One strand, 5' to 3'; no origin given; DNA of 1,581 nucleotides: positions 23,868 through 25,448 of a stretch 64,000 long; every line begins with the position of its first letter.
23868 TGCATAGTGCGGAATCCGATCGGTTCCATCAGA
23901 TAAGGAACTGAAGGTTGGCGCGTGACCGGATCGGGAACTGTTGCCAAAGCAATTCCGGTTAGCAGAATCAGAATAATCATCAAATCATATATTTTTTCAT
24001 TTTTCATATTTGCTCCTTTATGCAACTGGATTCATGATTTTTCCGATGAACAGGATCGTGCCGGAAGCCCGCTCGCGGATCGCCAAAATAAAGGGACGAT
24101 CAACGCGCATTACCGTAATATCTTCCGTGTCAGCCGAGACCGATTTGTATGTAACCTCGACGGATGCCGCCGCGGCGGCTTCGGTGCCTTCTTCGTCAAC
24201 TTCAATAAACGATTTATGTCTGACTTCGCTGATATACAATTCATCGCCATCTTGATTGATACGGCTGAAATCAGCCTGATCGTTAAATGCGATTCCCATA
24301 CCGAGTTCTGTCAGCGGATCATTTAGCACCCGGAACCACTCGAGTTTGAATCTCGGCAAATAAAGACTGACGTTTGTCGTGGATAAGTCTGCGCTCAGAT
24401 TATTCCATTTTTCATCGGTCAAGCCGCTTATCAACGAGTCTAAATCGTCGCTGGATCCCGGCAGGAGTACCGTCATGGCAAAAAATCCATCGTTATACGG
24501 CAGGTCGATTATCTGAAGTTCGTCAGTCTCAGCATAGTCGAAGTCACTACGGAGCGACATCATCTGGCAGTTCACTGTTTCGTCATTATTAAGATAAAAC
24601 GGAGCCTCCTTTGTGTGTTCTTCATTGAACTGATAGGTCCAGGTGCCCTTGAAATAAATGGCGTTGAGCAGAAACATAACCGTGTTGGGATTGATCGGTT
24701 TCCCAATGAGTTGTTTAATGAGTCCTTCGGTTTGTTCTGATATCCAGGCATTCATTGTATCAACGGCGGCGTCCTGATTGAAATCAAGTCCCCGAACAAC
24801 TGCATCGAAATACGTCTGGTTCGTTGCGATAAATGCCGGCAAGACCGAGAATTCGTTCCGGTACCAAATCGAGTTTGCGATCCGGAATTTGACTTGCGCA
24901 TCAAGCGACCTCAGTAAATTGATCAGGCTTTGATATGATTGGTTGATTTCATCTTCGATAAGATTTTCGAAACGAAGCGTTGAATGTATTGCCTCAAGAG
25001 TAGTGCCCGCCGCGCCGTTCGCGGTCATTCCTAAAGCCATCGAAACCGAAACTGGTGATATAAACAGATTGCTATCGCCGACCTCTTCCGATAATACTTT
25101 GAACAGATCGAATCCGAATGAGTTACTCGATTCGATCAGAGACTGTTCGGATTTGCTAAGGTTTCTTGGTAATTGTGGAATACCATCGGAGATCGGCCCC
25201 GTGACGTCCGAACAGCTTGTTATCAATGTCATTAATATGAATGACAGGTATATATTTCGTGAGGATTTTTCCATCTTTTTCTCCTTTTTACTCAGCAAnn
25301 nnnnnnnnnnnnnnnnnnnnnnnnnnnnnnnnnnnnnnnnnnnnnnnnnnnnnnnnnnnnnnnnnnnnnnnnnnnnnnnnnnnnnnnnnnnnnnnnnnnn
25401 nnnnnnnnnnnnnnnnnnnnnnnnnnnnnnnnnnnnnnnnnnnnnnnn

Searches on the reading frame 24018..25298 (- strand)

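Call 12: search_protein_families(library=pfam, proteins=[window:24018-25298:-], max_evalue=0.001)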
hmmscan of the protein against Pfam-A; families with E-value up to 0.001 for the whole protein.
window:24018-25298:- (426 aa): 1 family
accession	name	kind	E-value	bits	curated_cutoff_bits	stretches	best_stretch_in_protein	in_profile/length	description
PF00079.25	Serpin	-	4.1e-115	385.4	27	1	57-424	2-370/370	Serpin (serine protease inhibitor)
